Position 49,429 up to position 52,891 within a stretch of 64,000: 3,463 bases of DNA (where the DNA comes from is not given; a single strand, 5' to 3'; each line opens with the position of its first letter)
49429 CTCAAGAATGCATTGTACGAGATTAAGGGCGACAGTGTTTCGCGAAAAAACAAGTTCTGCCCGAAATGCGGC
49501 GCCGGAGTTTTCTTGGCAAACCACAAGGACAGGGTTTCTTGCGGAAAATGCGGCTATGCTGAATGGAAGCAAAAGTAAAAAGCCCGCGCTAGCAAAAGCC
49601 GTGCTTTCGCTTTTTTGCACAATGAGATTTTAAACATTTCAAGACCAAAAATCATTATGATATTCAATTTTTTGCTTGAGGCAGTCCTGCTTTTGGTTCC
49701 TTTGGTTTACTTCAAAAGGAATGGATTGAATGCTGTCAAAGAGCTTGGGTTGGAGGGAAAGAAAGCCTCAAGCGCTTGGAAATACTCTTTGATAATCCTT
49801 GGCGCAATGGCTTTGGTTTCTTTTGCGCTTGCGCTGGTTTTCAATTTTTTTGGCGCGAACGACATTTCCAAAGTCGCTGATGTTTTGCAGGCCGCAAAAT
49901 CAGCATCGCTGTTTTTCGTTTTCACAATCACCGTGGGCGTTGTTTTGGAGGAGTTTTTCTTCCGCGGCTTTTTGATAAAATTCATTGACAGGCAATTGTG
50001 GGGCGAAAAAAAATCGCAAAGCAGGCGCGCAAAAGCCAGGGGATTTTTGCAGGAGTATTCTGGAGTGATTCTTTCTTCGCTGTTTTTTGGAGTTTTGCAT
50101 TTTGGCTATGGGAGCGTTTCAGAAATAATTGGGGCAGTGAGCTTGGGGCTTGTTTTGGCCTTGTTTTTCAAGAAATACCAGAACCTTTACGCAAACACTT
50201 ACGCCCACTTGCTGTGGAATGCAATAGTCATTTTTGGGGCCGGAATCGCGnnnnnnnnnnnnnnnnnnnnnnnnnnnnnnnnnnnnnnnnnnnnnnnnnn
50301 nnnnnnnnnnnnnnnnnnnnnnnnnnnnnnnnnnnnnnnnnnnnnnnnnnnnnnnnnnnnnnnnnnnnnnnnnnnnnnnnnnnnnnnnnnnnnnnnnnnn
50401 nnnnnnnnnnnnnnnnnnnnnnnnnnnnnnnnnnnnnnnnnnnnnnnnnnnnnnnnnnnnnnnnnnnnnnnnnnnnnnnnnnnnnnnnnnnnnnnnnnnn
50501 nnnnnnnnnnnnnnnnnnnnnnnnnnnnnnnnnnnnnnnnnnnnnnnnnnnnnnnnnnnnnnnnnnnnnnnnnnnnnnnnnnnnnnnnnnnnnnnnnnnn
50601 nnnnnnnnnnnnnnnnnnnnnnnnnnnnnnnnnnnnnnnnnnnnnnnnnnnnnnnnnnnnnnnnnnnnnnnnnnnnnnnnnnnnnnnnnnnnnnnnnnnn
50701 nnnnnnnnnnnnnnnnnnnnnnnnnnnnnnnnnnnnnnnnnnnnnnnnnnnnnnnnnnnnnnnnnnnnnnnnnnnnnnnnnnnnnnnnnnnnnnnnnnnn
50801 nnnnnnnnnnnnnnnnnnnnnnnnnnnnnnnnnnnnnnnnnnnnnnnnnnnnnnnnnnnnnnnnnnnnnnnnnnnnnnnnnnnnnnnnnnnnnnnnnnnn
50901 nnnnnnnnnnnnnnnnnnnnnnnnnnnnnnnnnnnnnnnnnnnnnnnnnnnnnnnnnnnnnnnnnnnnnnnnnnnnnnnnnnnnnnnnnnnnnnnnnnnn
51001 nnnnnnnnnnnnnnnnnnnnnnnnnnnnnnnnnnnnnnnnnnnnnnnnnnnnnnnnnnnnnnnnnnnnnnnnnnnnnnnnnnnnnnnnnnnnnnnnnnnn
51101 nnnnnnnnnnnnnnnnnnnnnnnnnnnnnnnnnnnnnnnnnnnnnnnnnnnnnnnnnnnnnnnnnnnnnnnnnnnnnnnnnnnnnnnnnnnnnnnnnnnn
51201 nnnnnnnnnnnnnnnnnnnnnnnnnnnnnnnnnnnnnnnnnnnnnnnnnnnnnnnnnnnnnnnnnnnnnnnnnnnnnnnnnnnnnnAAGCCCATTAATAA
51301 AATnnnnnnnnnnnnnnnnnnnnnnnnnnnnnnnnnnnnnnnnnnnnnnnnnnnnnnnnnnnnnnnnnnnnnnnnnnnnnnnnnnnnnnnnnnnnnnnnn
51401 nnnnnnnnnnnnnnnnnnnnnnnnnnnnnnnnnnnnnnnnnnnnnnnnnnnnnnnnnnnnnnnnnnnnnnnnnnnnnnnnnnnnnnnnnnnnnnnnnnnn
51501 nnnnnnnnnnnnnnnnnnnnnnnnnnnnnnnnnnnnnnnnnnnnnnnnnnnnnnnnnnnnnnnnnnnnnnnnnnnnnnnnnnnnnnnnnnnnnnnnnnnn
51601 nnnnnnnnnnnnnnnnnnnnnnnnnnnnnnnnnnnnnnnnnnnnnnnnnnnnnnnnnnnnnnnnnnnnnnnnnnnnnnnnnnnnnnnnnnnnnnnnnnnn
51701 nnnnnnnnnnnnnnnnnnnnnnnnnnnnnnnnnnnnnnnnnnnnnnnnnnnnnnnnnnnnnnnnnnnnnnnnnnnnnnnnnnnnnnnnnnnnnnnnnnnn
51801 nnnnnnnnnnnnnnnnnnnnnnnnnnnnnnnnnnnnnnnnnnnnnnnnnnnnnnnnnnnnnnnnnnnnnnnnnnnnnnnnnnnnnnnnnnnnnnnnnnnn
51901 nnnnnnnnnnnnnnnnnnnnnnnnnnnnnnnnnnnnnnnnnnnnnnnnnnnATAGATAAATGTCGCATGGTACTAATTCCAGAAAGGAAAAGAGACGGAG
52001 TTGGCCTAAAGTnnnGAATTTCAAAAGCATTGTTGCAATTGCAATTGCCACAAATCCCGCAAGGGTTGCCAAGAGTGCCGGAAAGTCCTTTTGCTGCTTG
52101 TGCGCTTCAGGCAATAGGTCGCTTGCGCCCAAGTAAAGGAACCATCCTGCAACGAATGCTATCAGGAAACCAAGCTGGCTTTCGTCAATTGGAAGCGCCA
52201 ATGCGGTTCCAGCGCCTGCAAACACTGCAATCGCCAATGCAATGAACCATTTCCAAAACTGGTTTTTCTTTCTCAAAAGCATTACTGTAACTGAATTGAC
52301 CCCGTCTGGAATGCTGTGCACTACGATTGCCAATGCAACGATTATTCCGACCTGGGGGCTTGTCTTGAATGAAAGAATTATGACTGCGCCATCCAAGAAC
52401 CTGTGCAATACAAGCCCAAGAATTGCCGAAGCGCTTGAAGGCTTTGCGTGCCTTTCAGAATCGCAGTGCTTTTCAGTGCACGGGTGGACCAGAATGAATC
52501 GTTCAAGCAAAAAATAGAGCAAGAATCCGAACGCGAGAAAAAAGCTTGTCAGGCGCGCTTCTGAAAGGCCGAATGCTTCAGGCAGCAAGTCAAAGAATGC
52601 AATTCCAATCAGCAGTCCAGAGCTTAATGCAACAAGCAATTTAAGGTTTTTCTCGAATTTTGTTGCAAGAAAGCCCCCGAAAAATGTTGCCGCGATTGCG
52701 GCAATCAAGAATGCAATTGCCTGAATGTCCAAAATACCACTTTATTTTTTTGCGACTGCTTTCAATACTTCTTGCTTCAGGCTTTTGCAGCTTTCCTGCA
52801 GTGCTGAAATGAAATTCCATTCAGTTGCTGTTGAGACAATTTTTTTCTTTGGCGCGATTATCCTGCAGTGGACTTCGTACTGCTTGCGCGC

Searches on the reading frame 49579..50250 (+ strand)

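Call 36: search_protein_families(library=pfam, proteins=[window:49579-50250:+], max_evalue=0.01)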
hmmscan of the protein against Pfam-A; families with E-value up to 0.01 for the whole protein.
window:49579-50250:+ (224 aa): 1 family
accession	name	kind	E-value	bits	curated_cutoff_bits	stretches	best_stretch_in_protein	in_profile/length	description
PF02517.21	Rce1-like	-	6.4e-17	62.1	22.4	1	110-216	5-93/93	Type II CAAX prenyl endopeptidase Rce1-like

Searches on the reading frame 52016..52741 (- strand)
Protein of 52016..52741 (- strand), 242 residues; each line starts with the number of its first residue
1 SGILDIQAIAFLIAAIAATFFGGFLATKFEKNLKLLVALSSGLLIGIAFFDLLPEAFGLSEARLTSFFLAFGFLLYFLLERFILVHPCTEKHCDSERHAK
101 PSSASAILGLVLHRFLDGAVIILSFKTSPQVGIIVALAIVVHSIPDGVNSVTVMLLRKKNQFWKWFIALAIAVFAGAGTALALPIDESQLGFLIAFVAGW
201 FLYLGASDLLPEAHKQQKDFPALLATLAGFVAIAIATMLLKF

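Call 36: search_protein_families(library=pfam, proteins=[window:52016-52741:-], max_evalue=0.01)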
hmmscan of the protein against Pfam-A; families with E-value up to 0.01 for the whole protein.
window:52016-52741:- (242 aa): 1 family
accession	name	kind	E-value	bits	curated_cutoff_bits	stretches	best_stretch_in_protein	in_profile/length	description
PF02535.28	Zip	-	1.6e-22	80.6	35.1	2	100-235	175-321/323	ZIP Zinc transporter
